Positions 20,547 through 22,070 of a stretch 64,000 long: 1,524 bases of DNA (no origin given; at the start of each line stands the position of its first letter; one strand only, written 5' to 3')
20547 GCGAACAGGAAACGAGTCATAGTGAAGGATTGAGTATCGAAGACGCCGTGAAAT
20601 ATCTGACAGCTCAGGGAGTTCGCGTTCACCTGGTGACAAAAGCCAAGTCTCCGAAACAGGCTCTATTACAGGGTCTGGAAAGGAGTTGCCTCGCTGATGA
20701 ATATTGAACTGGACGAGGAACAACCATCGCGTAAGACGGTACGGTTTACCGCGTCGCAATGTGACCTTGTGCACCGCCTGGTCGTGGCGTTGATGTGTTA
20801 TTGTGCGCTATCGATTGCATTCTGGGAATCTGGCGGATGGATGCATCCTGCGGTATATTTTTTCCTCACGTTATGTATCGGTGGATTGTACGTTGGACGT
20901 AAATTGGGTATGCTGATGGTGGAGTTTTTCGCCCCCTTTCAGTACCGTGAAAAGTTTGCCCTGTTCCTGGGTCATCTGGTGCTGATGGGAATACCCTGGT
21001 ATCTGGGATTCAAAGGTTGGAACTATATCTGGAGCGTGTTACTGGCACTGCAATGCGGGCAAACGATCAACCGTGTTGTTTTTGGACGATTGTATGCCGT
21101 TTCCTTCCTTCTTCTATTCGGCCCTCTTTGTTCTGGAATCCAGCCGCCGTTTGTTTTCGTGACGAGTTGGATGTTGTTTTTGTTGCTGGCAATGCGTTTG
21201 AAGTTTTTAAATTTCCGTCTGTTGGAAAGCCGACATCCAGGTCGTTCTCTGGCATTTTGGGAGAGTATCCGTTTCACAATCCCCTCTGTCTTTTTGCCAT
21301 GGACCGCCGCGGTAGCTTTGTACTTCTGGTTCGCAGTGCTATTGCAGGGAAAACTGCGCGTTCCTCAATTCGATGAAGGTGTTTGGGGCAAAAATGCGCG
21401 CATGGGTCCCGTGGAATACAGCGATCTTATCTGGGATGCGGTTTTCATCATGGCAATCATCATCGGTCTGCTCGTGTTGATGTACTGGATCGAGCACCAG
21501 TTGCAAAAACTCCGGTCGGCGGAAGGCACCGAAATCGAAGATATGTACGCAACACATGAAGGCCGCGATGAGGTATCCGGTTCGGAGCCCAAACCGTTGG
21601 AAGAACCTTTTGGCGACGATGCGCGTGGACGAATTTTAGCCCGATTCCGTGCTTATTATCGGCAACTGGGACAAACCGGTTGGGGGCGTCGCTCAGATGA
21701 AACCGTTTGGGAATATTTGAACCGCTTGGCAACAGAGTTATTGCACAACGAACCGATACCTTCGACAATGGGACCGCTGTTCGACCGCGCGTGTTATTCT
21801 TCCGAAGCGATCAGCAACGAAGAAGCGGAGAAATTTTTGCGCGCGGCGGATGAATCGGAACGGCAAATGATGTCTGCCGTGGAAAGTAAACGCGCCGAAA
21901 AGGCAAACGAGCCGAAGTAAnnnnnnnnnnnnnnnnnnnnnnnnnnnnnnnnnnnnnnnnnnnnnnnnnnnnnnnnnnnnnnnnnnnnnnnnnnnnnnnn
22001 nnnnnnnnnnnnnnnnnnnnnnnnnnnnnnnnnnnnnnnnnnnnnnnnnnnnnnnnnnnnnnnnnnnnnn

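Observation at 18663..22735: SAM methyltransferase, DUF58, DUF4129-like membrane protein and an orphan beta-class DNA methyltransferase in one operon, with no MoxR ATPase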

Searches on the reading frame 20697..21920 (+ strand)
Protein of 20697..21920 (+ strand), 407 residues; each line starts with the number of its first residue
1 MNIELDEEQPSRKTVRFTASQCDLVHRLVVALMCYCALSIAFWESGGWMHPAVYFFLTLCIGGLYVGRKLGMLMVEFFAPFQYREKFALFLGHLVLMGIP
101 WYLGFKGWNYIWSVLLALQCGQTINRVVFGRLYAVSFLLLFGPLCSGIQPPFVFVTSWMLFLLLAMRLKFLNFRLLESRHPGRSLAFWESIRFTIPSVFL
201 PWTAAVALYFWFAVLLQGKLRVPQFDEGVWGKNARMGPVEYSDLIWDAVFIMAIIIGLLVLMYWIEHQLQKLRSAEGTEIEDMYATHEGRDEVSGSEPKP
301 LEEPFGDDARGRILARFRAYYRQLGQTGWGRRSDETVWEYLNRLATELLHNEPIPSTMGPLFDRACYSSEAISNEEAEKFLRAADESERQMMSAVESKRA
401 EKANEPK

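Call 3: search_protein_families(library=pfam, proteins=[window:20697-21920:+], max_evalue=0.01)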
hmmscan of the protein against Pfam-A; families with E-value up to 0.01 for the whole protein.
window:20697-21920:+ (407 aa): 1 family
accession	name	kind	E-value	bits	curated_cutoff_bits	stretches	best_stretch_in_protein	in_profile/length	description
PF13559.11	DUF4129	-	1.3e-05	25.6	24.8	1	316-384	1-68/69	Domain of unknown function (DUF4129)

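Call 4: search_protein_families(library=ncbifam, proteins=[window:20697-21920:+], max_evalue=0.01)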
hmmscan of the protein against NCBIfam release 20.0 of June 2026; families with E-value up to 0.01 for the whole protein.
window:20697-21920:+ (407 aa): 0 families

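Call 8: find_related_loci(query=window:20697-21920:+, collection=genome_contigs, flank=10000)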
Query window:20697-21920:+ (407 aa) in genome_contigs; peptide patterns used: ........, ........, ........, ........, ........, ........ (x = any residue, [..] = any of these).
11 stretches matched a pattern, but none encodes a relative of the query by tblastn (E <= 1e-3).

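Call 9: find_homologous_proteins(query=window:20697-21920:+, max_evalue=0.001)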
Query window:20697-21920:+ (407 aa): 6 proteins with E <= 0.001 among 7369 candidates.
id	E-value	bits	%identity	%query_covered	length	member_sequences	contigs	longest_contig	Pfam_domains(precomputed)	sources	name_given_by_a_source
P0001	3.9e-279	944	100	100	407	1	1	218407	PF13559.12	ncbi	-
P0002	2.5e-61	226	38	85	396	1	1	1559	PF13559.12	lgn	-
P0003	2.2e-34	137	32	93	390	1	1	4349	PF13559.12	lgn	-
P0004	5.2e-32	130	29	87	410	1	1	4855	PF13559.12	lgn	-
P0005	4.5e-30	123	29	90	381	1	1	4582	-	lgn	-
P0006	3.0e-29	120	30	90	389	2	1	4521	-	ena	-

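Call 10: find_encoding_contigs(protein=P0001, flank=10000, max_places=3)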
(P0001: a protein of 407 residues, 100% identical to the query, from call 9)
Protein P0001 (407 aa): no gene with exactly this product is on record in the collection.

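Call 11: find_encoding_contigs(protein=P0003, flank=10000, max_places=3)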
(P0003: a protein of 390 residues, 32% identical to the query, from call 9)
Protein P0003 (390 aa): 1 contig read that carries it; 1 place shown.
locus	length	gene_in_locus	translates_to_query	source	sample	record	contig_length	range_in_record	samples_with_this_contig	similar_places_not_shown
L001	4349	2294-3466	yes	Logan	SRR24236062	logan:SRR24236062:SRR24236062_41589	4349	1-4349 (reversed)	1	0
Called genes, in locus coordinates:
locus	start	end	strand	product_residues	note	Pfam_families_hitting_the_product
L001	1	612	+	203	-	?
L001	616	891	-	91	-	PF03692:CxxCxxCC (weak)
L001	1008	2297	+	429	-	PF01882:DUF58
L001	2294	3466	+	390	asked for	PF13559:DUF4129 (weak)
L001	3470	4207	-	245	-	PF01138:RNase_PH, PF03725:RNase_PH_C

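Call 12: find_encoding_contigs(protein=P0004, flank=10000, max_places=3)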
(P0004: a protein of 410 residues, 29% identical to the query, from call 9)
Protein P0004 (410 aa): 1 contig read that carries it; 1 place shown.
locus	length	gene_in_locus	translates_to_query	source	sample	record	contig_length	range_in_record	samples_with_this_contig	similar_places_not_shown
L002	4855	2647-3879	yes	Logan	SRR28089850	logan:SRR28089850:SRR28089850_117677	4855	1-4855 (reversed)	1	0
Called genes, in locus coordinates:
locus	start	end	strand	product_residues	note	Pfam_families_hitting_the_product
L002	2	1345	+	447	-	?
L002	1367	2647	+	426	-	PF01882:DUF58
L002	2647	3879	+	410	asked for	PF13559:DUF4129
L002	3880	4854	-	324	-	?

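Call 13: find_encoding_contigs(protein=P0005, flank=10000, max_places=3)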
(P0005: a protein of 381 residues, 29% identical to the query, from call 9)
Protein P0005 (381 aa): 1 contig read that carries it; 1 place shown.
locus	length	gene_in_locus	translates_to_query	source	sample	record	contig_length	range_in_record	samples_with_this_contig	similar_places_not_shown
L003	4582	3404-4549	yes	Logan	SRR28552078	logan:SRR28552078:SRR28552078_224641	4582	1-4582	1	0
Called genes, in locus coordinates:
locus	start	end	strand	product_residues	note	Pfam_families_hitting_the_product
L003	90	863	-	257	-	-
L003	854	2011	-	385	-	-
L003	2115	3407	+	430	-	PF01882:DUF58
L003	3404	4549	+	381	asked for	-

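Call 14: find_encoding_contigs(protein=P0006, flank=10000, max_places=3)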
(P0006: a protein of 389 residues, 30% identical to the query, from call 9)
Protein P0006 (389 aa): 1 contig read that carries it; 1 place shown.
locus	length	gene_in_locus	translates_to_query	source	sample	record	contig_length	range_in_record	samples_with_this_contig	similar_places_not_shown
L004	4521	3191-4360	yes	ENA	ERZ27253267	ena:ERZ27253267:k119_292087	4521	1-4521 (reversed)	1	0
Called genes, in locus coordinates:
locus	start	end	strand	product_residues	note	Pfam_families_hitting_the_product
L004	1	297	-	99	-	?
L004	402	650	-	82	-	-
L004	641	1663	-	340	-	-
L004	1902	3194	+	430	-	PF01882:DUF58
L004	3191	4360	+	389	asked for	-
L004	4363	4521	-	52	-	?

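Call 15: find_encoding_contigs(protein=P0002, flank=10000, max_places=3)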
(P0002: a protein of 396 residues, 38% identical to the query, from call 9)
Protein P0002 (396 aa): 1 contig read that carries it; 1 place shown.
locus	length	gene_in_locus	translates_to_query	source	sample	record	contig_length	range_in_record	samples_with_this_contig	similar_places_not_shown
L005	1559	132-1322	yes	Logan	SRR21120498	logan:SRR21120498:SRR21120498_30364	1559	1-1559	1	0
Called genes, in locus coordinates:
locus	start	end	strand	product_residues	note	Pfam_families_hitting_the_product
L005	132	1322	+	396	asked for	PF13559:DUF4129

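Call 16: search_protein_families(library=pfam, proteins=[L002:2-1345:+, L002:3880-4854:-, L001:1-612:+, L003:854-2011:-, L003:90-863:-, L004:641-1663:-, L004:402-650:-], max_evalue=0.01)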
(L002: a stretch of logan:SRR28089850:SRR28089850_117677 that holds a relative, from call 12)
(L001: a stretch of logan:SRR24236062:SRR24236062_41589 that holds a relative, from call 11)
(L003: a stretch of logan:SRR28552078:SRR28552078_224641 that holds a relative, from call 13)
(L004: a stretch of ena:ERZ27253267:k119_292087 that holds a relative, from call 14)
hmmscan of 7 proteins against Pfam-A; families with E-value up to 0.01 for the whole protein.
L002:2-1345:+ (447 aa): 4 families
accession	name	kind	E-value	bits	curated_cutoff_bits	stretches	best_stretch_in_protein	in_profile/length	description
PF03796.21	DnaB_C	-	4.7e-99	331.3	27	1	175-444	1-255/255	DnaB-like helicase C terminal domain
PF00772.26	DnaB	-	3.6e-26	91.6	23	1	1-101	3-103/103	DnaB-like helicase N terminal domain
PF13481.12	AAA_25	-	2.1e-12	47.5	27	1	183-355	22-190/195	AAA domain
PF13479.12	AAA_24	-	0.0044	17.3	27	0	197-398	6-174/195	AAA domain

L002:3880-4854:- (324 aa): 2 families
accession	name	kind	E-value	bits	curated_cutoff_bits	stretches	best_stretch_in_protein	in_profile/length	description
PF00291.31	PALP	-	1.2e-27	97.5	35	1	2-131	163-295/295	Pyridoxal-phosphate dependent enzyme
PF00585.24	Thr_dehydrat_C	-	5.9e-22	77.7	27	2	246-308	12-74/91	C-terminal regulatory domain of Threonine dehydratase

L001:1-612:+ (203 aa): 2 families
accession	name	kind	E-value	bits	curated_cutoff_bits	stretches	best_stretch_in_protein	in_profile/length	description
PF01544.23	CorA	-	1.2e-27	97.4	27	1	13-199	103-291/292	CorA-like Mg2+ transporter protein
PF20990.2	DUF2207_C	-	0.0046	17.1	33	1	117-202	115-190/247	Predicted membrane protein (DUF2207) C-terminal domain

L003:854-2011:- (385 aa): 0 families

L003:90-863:- (257 aa): 1 family
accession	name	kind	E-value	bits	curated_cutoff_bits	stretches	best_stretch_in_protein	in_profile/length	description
PF08843.17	AbiEii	-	0.00031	21.2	22.5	1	12-177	8-160/238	Nucleotidyl transferase AbiEii toxin, Type IV TA system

L004:641-1663:- (340 aa): 2 families
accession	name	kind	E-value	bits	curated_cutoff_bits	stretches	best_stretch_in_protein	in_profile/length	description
PF00392.27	GntR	-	0.00094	19.2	27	1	169-203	27-61/64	Bacterial regulatory proteins, gntR family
PF01047.28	MarR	-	0.0028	18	24.6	1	166-198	17-49/59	MarR family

L004:402-650:- (82 aa): 0 families

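Call 29: search_protein_families(library=pfam, proteins=[L006:8133-10037:+, L006:10868-12166:+, L006:12718-13899:+, L006:5650-7698:-, L009:10402-13503:+, L009:7871-9145:+, L009:5982-8171:-, L007:743-1423:+, L007:2-739:+, L007:2787-3431:-], max_evalue=0.001)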
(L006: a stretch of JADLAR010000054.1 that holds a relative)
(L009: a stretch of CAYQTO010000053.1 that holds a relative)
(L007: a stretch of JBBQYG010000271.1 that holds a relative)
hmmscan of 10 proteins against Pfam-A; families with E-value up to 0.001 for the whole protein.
L006:8133-10037:+ (634 aa): 3 families
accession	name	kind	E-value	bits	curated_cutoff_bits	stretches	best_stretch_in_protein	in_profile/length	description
PF00012.26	HSP70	-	1.8e-193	644.5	20.6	1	4-589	1-597/599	Hsp70 protein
PF06723.19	MreB_Mbl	-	4.7e-14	52.4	27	1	114-364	74-317/327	MreB/Mbl protein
PF02782.22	FGGY_C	-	0.00037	20.8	27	0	318-366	147-194/198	FGGY family of carbohydrate kinases, C-terminal domain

L006:10868-12166:+ (432 aa): 8 families
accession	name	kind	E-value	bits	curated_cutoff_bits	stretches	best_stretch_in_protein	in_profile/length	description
PF00437.27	T2SSE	-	9.8e-48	163.1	24.9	1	84-353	10-278/370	Type II/IV secretion system protein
PF13401.12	AAA_22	-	2.1e-06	28.5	27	1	206-292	4-96/130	AAA domain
PF13245.12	AAA_19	-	4.5e-05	24.1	25.1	1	206-300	10-111/134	AAA domain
PF13476.12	AAA_23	-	6.9e-05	24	27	1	202-227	17-39/201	AAA domain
PF13191.12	AAA_16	-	0.0001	23.3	32.6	1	203-258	20-64/167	AAA ATPase domain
PF04851.21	ResIII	-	0.00029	21.2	22.5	1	205-241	21-60/164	Type III restriction enzyme, res subunit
PF13604.12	AAA_30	-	0.00031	21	27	1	198-244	9-47/191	AAA domain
PF25199.1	nSTAND_NTPase5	-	0.00042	20.6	34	1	203-245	37-79/145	Novel STAND NTPase 5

L006:12718-13899:+ (393 aa): 0 families

L006:5650-7698:- (682 aa): 9 families
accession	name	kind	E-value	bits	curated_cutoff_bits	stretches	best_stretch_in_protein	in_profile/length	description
PF01434.24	Peptidase_M41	-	8.6e-66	221.9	29.9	1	445-631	4-190/191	Peptidase family M41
PF00004.35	AAA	-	4.7e-48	163.4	21.2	1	229-361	1-130/131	ATPase family associated with various cellular activities (AAA)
PF17862.7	AAA_lid_3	-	7.6e-14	51.4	27.2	1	386-428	3-45/45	AAA+ lid domain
PF07728.20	AAA_5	-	9.7e-07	29.3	22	1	228-350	1-137/139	AAA domain (dynein-related subfamily)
PF06068.19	TIP49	-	5.8e-06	26.2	23.8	1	191-262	22-88/347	TIP49 P-loop domain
PF05496.18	RuvB_N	-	3.3e-05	24.1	27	1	193-295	7-94/159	Holliday junction DNA helicase RuvB P-loop domain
PF13191.12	AAA_16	-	0.00022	22.2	32.6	0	225-249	23-47/167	AAA ATPase domain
PF13401.12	AAA_22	-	0.0004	21.1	27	0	229-255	8-37/130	AAA domain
PF13173.12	AAA_14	-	0.00069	20.1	27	0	229-297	5-74/129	AAA domain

L009:10402-13503:+ (1033 aa): 3 families
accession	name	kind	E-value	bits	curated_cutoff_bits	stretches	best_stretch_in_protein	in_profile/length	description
PF13365.12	Trypsin_2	-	4.9e-08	34.3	27.6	1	230-402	1-143/144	Trypsin-like peptidase domain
PF00404.24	Dockerin_1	-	3.4e-05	24.4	22.9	1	975-1026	1-52/57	Dockerin type I domain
PF00089.32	Trypsin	-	0.00035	20.9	20.6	1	219-423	16-214/220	Trypsin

L009:7871-9145:+ (424 aa): 0 families

L009:5982-8171:- (729 aa): 0 families

L007:743-1423:+ (226 aa): 0 families

L007:2-739:+ (245 aa): 1 family
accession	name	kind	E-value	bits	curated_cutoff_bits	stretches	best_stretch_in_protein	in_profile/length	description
PF07963.17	N_methyl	-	3.5e-07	30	21.2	1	48-73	1-26/27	Prokaryotic N-terminal methylation motif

L007:2787-3431:- (214 aa): 0 families

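Call 41: search_protein_families(library=padloc, proteins=[window:20697-21920:+], max_evalue=0.01)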
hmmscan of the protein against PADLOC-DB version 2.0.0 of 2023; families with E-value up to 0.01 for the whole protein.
window:20697-21920:+ (407 aa): 0 families

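Call 78: predict_structure(alignment_id=A6)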
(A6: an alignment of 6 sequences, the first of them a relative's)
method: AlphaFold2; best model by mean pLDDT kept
length: 407 residues; sequences in the alignment: 6
mean_pLDDT: 71.1   pTM: 0.54
mean pLDDT of the five models: 71.1, 65.3, 64.7, 59.7, 58.9
residues with pLDDT >= 90: 35; 70-90: 223; 50-70: 83; < 50: 66
segments of 3 or more residues with pLDDT < 50: 1-13, 179-181, 223-238, 276-304
pLDDT, mean of each block of 10 residues (from residue 1): 32 64 88 94 83 92 81 57 64 80 77 89 67 85 71 89 88 67 64 80 84 63 45 45 64 74 74 47 32 33 58 82 77 74 81 72 74 86 86 83 65
secondary structure, 60 per line:
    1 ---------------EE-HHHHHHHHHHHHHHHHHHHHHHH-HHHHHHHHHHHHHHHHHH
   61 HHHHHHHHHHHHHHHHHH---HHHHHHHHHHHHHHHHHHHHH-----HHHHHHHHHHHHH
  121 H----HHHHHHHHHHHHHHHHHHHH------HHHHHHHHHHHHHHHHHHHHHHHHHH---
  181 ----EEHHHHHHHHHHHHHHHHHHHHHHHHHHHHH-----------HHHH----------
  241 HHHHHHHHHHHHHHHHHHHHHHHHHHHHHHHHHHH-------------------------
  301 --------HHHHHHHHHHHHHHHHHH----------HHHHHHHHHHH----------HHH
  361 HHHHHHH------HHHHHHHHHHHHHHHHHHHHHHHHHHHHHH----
elements in order: H19-41 H43-78 H82-102 H108-121 H126-145 H152-177 H187-215 H227-230 H241-275 H309-326 H337-347 H358-367 H374-403

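Call 81: fold_search(model_id=the predicted structure, library=pdb)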
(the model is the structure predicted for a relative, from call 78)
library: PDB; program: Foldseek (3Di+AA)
matches with E <= 10: 95; with E <= 0.001: 0
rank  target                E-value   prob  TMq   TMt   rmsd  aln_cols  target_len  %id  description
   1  8u7k_A                1.5e+00  0.04  0.11  0.06  31.4       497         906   12  WT sea urchin SLC9C1 with 5mM cAMP at pH 6 in Na+ - Grip (G) conformation (released 2025-03-26)
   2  7udm_A                1.7e+00  0.10  0.13  0.17  21.7       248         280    8  Crystal structure of designed helical repeat protein RPB_PLP1_R6 in alternative conformation 1 (with peptide) (released 2023-03-22)
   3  8vy9_R                1.9e+00  0.11  0.14  0.18  18.9       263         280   14  CryoEM structure of Ggust-coupled TAS2R14 with cholesterol and an intracellular tastant (released 2024-04-03)
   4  4zwb_A                2.0e+00  0.09  0.13  0.12  21.6       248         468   13  Crystal structure of maltose-bound human GLUT3 in the outward-occluded conformation at 2.4 angstrom (released 2015-07-22)
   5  9cap_B                2.1e+00  0.57  0.20  0.41  19.0       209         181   12  Structure of the LPD-3 complex (released 2025-04-23)
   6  2elb                  2.3e+00  0.05  0.08  0.09  33.1       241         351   11  Crystal Structure of the BAR-PH domain of human APPL1 (released 2007-05-29)
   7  9xb1_A                2.5e+00  0.08  0.13  0.18  13.4       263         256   10  Cryo-EM structure of human V1aR in apo state at a resolution of 2.8 angstrom (released 2026-02-04)
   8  8rtd_L                2.5e+00  0.08  0.10  0.14  20.7       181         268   12  Stalk-Arches-IMC structure from the fully-assembled R388 type IV secretion system determined by cryo-EM. (released 2024-06-19)
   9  7ew7_D                3.0e+00  0.06  0.12  0.15  22.0       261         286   15  Cryo-EM structure of SEW2871-bound Sphingosine-1-phosphate receptor 1 in complex with Gi protein (released 2021-09-29)
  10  7evy_D                3.1e+00  0.06  0.12  0.16  22.8       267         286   15  Cryo-EM structure of siponimod -bound Sphingosine-1-phosphate receptor 1 in complex with Gi protein (released 2021-09-29)
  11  4qnq_I                3.2e+00  0.12  0.12  0.26  12.2       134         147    8  Crystal Structure Analysis of full-length Bcl-XL in complex with the inhibitor ABT-263 (released 2015-10-28)
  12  5wdd_A                3.4e+00  0.08  0.10  0.19  13.8       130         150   10  Crystal structure of chicken BOK (released 2018-02-28)
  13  9ee9_A                3.4e+00  0.05  0.11  0.14  19.6       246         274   12  Cryo-EM structure of the adenosine A2A receptor intermediate bound to a miniGs heterotrimer (released 2025-04-09)
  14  7rtu_B                3.5e+00  0.04  0.10  0.10  30.4       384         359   14  Cryo-EM structure of a TTYH2 trans-dimer (released 2021-08-25)
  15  3v8g_F                3.7e+00  0.04  0.10  0.10  20.0       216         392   12  Crystal structure of an asymmetric trimer of a glutamate transporter homologue (GltPh) (released 2012-02-15)
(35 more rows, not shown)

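Call 91: search_protein_representatives(alignment_id=A6)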
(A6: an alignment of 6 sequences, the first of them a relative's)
Query: 6 sequences, 406 profile positions. Proteins with E-value up to 0.001 (for the whole library): 851; up to 1e-10: 101; up to 1e-30: 53. The best 150 are listed.
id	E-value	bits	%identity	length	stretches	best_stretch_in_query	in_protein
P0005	3.1e-175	599.1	-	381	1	1-391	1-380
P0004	3.3e-175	599.0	-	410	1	2-405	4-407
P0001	5.6e-174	595.0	-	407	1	8-405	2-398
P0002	2.3e-165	566.6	-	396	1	11-405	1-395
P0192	4.1e-112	391.2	-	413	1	8-401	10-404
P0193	1.2e-107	376.5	-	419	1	14-405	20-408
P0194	2.4e-105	369.0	-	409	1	17-402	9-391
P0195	9.7e-101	353.8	-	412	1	9-400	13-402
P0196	5.6e-99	348.0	-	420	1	15-403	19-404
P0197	1.4e-98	346.7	-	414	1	11-405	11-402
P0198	1.7e-96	339.8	-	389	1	18-399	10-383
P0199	4.6e-93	328.5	-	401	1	9-400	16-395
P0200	5.2e-93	328.3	-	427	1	15-401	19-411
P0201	2.9e-90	319.3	-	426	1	14-400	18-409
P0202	8.7e-89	314.4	-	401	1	19-399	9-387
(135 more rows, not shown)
